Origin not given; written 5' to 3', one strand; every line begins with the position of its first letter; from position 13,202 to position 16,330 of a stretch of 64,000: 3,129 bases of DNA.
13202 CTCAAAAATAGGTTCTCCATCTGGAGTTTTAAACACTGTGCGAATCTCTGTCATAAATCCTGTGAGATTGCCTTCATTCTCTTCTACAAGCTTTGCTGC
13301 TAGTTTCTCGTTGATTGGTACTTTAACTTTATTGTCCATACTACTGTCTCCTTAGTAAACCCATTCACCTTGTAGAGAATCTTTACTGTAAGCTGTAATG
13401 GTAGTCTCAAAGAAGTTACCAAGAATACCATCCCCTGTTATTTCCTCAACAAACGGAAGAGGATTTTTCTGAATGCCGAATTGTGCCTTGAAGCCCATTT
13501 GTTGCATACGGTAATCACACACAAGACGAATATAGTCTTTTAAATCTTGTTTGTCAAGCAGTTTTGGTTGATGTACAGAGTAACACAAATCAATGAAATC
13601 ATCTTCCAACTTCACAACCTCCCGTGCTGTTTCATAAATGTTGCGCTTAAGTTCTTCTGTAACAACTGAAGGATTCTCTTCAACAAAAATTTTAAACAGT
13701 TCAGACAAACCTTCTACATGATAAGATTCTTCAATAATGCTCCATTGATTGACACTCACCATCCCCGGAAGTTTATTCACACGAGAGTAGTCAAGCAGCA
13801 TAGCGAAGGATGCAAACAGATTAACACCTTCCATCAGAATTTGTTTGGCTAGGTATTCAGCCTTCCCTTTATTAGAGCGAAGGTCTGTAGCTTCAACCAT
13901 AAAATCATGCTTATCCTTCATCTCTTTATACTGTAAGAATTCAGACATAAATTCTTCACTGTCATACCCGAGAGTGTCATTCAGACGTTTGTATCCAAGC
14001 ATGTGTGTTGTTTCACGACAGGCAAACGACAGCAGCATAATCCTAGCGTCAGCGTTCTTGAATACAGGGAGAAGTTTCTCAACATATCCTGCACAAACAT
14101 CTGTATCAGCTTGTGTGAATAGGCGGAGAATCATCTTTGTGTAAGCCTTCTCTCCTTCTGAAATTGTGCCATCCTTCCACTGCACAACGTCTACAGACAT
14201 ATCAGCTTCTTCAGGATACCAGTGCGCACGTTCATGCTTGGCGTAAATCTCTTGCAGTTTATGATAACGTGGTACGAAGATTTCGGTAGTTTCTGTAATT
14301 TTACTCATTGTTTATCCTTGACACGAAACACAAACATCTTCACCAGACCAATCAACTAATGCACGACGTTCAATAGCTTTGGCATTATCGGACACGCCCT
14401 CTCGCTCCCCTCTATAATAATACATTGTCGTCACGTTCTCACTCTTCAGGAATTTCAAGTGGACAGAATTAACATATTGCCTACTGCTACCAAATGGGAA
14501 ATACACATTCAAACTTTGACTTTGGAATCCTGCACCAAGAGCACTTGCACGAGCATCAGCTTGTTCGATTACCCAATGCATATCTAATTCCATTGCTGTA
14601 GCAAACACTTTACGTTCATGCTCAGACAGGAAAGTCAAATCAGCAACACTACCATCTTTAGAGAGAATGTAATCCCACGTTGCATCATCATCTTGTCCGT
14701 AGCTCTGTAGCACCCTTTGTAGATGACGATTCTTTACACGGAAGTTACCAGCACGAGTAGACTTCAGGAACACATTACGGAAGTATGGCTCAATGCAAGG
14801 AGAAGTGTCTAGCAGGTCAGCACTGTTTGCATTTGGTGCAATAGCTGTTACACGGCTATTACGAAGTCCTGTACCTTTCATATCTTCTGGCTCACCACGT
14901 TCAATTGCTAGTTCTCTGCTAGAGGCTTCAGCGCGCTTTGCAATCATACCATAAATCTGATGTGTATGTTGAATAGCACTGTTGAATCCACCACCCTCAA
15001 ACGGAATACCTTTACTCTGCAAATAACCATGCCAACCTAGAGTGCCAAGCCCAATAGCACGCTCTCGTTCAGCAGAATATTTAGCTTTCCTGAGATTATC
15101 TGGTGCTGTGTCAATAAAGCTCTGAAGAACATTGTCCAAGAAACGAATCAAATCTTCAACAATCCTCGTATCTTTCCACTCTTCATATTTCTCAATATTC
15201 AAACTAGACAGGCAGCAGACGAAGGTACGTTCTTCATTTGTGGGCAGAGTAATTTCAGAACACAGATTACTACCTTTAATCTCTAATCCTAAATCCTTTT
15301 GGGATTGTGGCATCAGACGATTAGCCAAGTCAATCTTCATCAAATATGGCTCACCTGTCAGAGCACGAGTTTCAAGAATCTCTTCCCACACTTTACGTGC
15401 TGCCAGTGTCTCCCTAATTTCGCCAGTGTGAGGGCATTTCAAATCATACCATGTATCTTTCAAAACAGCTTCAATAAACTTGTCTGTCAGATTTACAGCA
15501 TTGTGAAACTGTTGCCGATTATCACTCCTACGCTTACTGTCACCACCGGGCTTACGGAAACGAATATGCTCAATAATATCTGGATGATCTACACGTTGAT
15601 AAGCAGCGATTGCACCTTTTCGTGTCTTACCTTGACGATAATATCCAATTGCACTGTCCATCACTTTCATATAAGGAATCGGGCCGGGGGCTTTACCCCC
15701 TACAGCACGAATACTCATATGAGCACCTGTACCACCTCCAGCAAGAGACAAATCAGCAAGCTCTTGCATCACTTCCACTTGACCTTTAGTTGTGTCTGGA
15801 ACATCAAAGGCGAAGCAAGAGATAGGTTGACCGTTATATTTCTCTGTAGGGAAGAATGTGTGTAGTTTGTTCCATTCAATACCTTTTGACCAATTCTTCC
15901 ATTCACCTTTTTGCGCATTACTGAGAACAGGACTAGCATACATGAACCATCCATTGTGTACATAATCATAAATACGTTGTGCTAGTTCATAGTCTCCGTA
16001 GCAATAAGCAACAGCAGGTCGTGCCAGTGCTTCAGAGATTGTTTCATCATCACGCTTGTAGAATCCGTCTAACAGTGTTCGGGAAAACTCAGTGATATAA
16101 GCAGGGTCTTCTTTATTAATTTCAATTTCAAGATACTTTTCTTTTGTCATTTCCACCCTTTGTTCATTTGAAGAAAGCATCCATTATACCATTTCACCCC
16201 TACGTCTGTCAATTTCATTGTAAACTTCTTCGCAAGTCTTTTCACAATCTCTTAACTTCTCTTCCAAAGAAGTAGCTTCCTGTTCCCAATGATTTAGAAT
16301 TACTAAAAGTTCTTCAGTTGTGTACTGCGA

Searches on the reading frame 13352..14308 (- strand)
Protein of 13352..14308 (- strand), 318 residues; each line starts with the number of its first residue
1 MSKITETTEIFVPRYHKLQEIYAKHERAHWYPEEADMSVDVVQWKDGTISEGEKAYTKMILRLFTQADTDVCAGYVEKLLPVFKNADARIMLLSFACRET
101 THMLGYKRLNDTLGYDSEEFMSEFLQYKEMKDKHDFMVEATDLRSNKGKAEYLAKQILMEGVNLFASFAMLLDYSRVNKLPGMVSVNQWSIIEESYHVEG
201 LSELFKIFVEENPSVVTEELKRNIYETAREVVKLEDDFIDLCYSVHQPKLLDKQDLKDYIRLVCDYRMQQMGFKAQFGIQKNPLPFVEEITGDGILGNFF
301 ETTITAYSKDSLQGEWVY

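Call 8: search_protein_families(library=phrogs, proteins=[window:13352-14308:-], max_evalue=0.00001)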
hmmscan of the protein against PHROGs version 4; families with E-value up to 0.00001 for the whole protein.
window:13352-14308:- (318 aa): 3 families
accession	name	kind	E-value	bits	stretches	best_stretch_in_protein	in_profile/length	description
phrog_86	-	DNA, RNA and nucleotide metabolism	2.4e-61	209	1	5-312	66-389/504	ribonucleoside diphosphate reductase small subunit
phrog_30939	-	DNA, RNA and nucleotide metabolism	2.5e-16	59.7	1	4-274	10-283/977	ribonucleotide reductase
phrog_8368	-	DNA, RNA and nucleotide metabolism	4.4e-07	31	1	184-311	5-139/156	aerobic NDP reductase small subunit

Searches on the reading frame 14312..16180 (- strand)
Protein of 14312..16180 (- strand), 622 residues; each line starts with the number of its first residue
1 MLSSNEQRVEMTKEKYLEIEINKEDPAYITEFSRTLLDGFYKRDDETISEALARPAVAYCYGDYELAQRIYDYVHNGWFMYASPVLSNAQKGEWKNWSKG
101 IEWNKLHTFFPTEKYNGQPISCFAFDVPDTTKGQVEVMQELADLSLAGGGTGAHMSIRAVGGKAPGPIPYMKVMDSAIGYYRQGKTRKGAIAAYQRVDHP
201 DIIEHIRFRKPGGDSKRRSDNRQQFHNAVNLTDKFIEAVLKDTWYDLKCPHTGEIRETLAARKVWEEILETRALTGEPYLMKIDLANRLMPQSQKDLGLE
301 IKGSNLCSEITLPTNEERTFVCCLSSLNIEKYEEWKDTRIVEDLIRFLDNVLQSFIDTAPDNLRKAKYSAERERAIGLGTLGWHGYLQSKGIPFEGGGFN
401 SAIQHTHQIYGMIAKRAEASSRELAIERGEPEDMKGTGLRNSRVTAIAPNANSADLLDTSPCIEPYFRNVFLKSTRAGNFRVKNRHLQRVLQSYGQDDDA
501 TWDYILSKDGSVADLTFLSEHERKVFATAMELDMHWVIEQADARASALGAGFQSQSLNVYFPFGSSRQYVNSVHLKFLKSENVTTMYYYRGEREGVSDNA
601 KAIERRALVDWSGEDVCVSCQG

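Call 8: search_protein_families(library=phrogs, proteins=[window:14312-16180:-], max_evalue=0.00001)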
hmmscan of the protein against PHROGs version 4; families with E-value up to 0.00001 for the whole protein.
window:14312-16180:- (622 aa): 9 families
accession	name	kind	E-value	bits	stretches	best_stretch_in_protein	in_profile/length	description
phrog_84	-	DNA, RNA and nucleotide metabolism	3.4e-129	433.5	1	21-621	190-795/975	ribonucleoside-diphosphate reductase large subunit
phrog_3844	-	moron, auxiliary metabolic gene and host takeover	3e-39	136.2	2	254-436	84-271/451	NrdA-like aerobic NDP reductase large subunit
phrog_30939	-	DNA, RNA and nucleotide metabolism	3.4e-37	128.8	1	160-595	545-964/977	ribonucleotide reductase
phrog_3987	-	DNA, RNA and nucleotide metabolism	5.3e-31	108.7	2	115-245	215-350/467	ribonucleotide reductase large subunit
phrog_29665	-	unknown function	5.6e-25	89.1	1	312-449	2-150/150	-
phrog_367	-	DNA, RNA and nucleotide metabolism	3.4e-13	49.7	1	184-477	279-545/701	ribonucleotide reductase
phrog_33412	-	unknown function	7.9e-11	42.9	1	482-592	16-123/140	-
phrog_12229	-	DNA, RNA and nucleotide metabolism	5e-10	39.4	1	185-311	472-576/577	ribonucleotide reductase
phrog_22953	-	DNA, RNA and nucleotide metabolism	1.9e-09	38.8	0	153-245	10-100/201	ribonucleotide reductase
